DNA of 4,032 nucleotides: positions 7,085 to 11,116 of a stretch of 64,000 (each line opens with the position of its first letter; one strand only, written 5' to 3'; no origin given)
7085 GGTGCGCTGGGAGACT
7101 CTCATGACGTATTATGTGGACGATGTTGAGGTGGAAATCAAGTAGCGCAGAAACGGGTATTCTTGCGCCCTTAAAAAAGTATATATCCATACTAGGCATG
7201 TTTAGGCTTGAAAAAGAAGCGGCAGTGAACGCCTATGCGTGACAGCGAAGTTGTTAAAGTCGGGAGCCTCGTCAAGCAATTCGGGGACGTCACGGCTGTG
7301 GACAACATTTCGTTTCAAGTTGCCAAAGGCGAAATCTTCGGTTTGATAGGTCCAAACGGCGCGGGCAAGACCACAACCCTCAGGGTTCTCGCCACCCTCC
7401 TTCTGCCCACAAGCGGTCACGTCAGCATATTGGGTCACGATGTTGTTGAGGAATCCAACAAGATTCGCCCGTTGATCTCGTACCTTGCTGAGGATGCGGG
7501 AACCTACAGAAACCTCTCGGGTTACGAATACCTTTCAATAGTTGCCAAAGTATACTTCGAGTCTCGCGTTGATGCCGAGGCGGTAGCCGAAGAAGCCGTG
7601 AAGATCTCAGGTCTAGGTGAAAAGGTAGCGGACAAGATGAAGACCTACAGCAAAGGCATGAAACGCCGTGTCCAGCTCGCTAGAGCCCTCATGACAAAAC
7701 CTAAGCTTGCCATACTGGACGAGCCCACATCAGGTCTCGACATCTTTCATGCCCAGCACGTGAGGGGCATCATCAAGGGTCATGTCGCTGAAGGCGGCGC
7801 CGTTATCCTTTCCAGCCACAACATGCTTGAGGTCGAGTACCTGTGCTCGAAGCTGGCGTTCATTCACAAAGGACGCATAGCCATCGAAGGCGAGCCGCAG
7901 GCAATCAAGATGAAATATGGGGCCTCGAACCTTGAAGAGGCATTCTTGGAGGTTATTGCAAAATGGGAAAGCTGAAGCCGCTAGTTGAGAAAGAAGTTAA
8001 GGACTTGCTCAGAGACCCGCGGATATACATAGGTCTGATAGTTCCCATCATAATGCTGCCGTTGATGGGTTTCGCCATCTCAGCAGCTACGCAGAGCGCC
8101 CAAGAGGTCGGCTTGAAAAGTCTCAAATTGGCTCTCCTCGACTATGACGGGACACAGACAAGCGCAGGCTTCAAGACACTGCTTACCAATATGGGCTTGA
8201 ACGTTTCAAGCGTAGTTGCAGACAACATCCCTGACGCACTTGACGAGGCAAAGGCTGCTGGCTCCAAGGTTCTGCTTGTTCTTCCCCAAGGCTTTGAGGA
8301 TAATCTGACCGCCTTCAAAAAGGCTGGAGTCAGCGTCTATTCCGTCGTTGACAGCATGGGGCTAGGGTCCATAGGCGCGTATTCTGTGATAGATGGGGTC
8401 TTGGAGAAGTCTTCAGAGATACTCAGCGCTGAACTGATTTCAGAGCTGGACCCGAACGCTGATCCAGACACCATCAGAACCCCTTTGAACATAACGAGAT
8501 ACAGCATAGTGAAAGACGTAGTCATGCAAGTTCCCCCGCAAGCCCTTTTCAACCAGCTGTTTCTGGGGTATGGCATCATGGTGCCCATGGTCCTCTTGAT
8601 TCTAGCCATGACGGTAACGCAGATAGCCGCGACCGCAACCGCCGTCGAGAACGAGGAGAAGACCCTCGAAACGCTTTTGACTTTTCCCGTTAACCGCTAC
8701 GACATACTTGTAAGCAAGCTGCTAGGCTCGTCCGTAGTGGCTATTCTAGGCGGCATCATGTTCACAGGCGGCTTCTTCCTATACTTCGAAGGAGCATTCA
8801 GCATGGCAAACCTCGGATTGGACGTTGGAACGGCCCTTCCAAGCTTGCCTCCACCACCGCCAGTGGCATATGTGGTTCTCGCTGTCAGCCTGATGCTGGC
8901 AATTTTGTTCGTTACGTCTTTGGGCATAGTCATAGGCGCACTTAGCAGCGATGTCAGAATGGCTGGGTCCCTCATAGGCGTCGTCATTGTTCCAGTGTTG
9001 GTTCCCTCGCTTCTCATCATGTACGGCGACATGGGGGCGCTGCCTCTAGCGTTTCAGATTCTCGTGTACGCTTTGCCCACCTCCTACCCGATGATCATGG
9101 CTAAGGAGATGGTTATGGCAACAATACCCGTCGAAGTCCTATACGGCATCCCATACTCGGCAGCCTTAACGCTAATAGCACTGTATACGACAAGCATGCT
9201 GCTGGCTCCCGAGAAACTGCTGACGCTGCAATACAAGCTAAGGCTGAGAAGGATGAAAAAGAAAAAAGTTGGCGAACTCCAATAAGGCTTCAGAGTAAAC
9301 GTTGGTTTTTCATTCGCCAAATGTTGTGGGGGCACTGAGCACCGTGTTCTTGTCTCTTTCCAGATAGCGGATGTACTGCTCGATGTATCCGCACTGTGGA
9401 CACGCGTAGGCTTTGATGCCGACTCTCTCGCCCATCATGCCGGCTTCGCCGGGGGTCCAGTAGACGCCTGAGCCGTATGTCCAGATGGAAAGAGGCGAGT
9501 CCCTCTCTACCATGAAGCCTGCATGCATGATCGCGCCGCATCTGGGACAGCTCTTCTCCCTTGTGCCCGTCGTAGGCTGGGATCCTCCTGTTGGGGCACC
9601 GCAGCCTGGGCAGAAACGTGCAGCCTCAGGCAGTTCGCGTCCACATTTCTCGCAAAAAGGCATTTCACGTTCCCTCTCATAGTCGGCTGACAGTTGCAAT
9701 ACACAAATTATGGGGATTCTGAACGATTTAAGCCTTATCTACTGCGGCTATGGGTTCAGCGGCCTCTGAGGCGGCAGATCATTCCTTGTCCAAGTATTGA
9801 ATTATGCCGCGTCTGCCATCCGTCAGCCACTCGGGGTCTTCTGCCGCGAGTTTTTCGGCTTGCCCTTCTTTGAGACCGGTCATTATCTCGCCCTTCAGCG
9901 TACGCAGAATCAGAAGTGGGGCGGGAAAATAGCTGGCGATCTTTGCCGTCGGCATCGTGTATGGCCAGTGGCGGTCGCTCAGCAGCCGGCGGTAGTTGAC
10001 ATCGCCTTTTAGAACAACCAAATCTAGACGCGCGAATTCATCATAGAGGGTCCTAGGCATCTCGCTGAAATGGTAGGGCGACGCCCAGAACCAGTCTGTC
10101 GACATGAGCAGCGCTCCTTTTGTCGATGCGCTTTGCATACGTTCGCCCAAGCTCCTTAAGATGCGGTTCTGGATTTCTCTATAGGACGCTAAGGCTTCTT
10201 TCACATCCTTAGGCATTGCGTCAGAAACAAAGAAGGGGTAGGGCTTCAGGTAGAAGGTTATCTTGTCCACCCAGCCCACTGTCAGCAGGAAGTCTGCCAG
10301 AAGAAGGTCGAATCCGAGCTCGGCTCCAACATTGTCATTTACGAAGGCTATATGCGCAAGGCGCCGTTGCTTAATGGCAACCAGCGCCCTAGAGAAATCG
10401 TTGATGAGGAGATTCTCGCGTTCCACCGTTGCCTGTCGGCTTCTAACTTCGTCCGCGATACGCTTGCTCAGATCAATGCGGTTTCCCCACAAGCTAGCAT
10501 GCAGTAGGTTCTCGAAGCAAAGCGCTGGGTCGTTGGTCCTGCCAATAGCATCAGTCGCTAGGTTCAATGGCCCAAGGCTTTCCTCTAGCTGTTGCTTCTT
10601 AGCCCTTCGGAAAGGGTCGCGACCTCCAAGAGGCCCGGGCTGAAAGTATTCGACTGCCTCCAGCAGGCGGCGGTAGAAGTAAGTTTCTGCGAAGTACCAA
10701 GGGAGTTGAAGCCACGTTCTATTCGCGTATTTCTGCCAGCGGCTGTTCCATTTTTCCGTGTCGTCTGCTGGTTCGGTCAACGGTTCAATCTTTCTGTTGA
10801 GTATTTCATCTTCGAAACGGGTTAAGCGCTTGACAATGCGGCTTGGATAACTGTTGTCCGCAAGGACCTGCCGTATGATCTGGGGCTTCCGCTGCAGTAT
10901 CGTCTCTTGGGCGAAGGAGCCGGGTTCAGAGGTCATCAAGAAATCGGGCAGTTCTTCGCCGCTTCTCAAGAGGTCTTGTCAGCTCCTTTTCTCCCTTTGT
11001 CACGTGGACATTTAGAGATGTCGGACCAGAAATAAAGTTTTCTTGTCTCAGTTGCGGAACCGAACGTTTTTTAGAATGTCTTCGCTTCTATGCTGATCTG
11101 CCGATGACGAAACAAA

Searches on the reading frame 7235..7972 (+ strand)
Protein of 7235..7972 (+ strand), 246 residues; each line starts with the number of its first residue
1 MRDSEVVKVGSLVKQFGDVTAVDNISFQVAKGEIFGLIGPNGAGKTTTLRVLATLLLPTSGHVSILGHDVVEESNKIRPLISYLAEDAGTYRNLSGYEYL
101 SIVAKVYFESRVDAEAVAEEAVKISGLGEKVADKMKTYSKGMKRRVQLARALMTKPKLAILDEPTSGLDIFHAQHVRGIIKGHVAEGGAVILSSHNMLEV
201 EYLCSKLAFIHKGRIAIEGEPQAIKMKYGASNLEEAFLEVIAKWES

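Call 16: search_protein_families(library=pfam, proteins=[window:7235-7972:+], max_evalue=0.001)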
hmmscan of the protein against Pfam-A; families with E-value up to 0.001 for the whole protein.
window:7235-7972:+ (246 aa): 2 families
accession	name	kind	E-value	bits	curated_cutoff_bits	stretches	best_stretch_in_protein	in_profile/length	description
PF00005.33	ABC_tran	-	3.1e-32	112.5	25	1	23-166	2-137/137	ABC transporter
PF13304.12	AAA_21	-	6.6e-11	43.3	27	2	34-55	1-22/304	AAA domain, putative AbiEii toxin, Type IV TA system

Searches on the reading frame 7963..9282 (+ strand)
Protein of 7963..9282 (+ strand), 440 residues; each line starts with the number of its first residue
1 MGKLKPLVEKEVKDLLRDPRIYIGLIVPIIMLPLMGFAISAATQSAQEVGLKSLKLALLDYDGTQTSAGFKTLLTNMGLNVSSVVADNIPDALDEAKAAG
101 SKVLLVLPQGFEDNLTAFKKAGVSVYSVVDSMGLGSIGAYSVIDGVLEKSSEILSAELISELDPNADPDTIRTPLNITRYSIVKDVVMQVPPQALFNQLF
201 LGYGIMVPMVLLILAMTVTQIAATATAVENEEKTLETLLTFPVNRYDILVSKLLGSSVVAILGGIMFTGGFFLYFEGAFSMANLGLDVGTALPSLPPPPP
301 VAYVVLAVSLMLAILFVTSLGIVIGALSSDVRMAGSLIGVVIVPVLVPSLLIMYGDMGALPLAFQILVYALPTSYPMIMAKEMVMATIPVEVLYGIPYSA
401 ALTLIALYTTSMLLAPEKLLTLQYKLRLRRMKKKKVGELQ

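Call 16: search_protein_families(library=pfam, proteins=[window:7963-9282:+], max_evalue=0.001)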
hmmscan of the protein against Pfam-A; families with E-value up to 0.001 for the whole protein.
window:7963-9282:+ (440 aa): 5 families
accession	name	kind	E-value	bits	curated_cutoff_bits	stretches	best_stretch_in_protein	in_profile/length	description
PF12698.13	ABC2_membrane_3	-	5.1e-27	95.3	31.6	1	23-405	6-340/347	ABC-2 family transporter protein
PF12679.13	ABC2_membrane_2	-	1.6e-17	64.2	27.2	1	7-349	3-200/283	ABC-2 family transporter protein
PF01061.29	ABC2_membrane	-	4.8e-09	36.5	26.9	1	185-377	28-203/211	ABC-2 type transporter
PF13346.12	ABC2_membrane_5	-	2.1e-05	24.6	25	1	183-285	4-116/205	ABC-2 family transporter protein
PF12730.13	ABC2_membrane_4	-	0.00075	20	27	1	206-317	52-158/179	ABC-2 family transporter protein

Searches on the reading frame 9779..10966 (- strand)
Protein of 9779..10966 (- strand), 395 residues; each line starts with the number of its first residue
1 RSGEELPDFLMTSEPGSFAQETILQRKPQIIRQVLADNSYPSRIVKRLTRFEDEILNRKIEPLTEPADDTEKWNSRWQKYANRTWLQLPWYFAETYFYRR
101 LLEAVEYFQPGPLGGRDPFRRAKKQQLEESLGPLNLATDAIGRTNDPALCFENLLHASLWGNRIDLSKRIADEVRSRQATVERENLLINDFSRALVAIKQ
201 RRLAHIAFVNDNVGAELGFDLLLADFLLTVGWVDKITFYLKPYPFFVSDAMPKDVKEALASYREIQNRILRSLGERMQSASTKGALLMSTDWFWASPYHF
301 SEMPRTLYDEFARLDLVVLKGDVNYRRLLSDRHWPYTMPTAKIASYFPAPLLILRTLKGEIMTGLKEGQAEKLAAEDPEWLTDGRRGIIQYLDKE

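Call 15: search_protein_families(library=pfam, proteins=[window:9779-10966:-], max_evalue=0.001)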
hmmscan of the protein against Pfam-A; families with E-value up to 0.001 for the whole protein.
window:9779-10966:- (395 aa): 1 family
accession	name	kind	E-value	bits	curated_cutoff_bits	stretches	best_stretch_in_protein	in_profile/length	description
PF01937.24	ARMT1-like_dom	-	3.2e-62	210.9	25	1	25-373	4-311/311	Damage-control phosphatase ARMT1-like domain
